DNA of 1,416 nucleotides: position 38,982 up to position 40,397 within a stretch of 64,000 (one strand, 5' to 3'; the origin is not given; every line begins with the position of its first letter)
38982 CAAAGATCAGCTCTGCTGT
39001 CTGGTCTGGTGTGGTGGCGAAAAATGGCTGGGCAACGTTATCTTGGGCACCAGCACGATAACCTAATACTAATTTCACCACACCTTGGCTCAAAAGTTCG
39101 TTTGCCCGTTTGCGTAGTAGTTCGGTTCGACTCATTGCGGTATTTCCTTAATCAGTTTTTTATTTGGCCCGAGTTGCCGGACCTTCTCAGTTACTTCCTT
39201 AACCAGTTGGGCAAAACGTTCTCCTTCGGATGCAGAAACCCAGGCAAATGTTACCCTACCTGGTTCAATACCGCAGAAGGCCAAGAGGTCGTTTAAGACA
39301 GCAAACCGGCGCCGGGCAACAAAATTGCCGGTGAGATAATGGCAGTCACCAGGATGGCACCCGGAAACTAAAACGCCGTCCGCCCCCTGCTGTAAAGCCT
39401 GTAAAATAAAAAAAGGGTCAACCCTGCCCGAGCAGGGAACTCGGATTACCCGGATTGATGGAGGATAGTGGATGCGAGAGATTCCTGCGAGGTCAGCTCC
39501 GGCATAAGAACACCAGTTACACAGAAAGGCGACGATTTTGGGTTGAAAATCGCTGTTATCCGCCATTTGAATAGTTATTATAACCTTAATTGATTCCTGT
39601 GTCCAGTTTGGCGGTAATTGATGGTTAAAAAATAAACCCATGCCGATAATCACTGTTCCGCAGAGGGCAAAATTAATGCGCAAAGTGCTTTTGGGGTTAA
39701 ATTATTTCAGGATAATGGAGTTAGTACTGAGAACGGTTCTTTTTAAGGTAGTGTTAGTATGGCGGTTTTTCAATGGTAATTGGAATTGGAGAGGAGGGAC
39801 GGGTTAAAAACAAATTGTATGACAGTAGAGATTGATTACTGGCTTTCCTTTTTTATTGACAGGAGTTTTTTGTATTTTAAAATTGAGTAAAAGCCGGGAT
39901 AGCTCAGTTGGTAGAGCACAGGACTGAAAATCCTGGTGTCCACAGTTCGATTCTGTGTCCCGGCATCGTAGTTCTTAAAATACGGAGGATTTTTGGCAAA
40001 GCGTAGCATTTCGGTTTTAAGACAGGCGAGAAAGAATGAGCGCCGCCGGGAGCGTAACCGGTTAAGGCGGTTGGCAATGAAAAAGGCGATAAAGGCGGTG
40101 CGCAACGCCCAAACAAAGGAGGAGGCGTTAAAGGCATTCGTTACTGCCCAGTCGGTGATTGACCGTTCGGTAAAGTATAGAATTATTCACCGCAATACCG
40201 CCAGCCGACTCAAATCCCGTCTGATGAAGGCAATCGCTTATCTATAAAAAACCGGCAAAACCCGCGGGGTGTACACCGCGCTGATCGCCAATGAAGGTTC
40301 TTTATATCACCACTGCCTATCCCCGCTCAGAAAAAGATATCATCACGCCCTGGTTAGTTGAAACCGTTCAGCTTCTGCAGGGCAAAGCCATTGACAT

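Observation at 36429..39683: Hydrogenase-less sulfhydrogenase-like module: MvhD + 2x[4Fe-4S] protein + HydB-like + HydG-like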

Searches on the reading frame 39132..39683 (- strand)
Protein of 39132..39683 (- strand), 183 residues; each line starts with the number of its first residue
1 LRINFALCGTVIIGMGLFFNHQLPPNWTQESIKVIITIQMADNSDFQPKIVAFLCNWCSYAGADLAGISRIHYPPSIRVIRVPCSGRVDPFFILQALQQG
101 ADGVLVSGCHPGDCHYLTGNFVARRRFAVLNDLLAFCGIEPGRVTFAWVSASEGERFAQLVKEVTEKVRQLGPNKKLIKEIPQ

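Call 4: search_protein_families(library=pfam, proteins=[window:39132-39683:-], max_evalue=0.01)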
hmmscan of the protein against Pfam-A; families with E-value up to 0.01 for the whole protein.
window:39132-39683:- (183 aa): 1 family
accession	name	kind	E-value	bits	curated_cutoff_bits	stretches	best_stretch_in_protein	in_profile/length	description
PF02662.21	FlpD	-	1.6e-55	186.8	22.3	1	50-172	1-123/123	Methyl-viologen-reducing hydrogenase, delta subunit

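Call 5: search_protein_families(library=ncbifam, proteins=[window:39132-39683:-], max_evalue=0.001)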
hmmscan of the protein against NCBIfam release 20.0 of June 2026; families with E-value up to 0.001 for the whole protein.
window:39132-39683:- (183 aa): 4 families
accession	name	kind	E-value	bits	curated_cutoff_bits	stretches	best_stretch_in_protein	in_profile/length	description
NF040770.1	hetero_SS_HdrA2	exception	2.8e-55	187.8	1100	1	26-175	627-775/777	CoB-CoM heterodisulfide reductase HdrA2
NF045873.1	F420_non_VhuD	exception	2e-39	134.7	215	1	48-175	2-129/132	F420-non-reducing hydrogenase iron-sulfur subunit VhuD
NF041891.1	hdrA_Methbact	equivalog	8.6e-15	54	1300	1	30-170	626-760/762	ferredoxin:CoB-CoM heterodisulfide reductase subunit HdrA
NF041778.1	hetero_SS_HdrA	equivalog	0.00019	19.4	1400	1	49-107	655-713/771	ferredoxin:CoB-CoM heterodisulfide reductase subunit HdrA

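Call 27: search_solved_structures(query=window:39132-39683:-, max_evalue=0.001, show_alignments=2)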
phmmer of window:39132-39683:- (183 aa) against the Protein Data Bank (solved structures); distinct sequences matched with E-value up to 0.001: 6.
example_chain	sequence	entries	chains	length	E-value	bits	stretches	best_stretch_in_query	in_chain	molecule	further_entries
5odc_D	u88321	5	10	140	3.1e-49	170.7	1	44-177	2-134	Methyl-viologen reducing hydrogenase subunit D | Methyl-viologen reducing hydrogenase, subunit D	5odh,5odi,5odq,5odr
7bkb_F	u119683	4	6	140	2.6e-48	167.7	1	44-175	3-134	F420-non-reducing hydrogenase subunit D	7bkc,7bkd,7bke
8rvu_F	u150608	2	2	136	3e-47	164.3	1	45-176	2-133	Methyl viologen-reducing hydrogenase, subunit D-related protein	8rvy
8rvv_F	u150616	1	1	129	5e-46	160.3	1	46-173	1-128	Methyl viologen-reducing hydrogenase, subunit D-related protein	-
9sw2_D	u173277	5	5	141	1.2e-45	159.1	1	48-175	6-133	F420-non-reducing hydrogenase iron-sulfur subunit D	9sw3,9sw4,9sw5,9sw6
9sfi_K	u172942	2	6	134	7.7e-32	114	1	47-175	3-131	F420-non-reducing hydrogenase subunit delta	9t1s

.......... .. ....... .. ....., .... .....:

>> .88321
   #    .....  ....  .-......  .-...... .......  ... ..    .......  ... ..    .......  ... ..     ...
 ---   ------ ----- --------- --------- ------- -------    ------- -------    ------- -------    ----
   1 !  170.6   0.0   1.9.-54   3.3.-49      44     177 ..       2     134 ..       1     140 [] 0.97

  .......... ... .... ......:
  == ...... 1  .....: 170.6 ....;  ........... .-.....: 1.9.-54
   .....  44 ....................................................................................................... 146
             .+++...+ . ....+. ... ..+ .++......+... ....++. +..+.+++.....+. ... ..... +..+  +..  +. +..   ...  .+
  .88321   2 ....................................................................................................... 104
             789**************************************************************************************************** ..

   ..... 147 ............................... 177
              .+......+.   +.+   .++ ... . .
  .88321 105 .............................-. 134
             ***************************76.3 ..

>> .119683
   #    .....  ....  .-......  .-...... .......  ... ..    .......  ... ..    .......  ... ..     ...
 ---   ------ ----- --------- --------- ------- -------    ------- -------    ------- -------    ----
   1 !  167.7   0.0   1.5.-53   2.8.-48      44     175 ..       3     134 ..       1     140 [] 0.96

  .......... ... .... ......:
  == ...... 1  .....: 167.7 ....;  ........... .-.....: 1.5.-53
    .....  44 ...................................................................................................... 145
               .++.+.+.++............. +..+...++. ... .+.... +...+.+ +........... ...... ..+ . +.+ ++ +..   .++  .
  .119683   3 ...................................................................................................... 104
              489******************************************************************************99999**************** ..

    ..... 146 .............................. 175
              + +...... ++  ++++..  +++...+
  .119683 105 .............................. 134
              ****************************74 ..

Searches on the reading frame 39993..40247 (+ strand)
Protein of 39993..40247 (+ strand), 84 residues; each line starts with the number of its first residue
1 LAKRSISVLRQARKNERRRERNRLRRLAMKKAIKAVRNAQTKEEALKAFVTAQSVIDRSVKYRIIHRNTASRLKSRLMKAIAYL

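Call 56: search_protein_families(library=pfam, proteins=[window:39993-40247:+], max_evalue=0.0001)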
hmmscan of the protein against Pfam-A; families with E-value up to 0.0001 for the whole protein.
window:39993-40247:+ (84 aa): 1 family
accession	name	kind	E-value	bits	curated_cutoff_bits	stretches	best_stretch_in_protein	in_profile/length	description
PF01649.23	Ribosomal_S20p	-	2.4e-18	67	29.5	1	7-81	5-82/83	Ribosomal protein S20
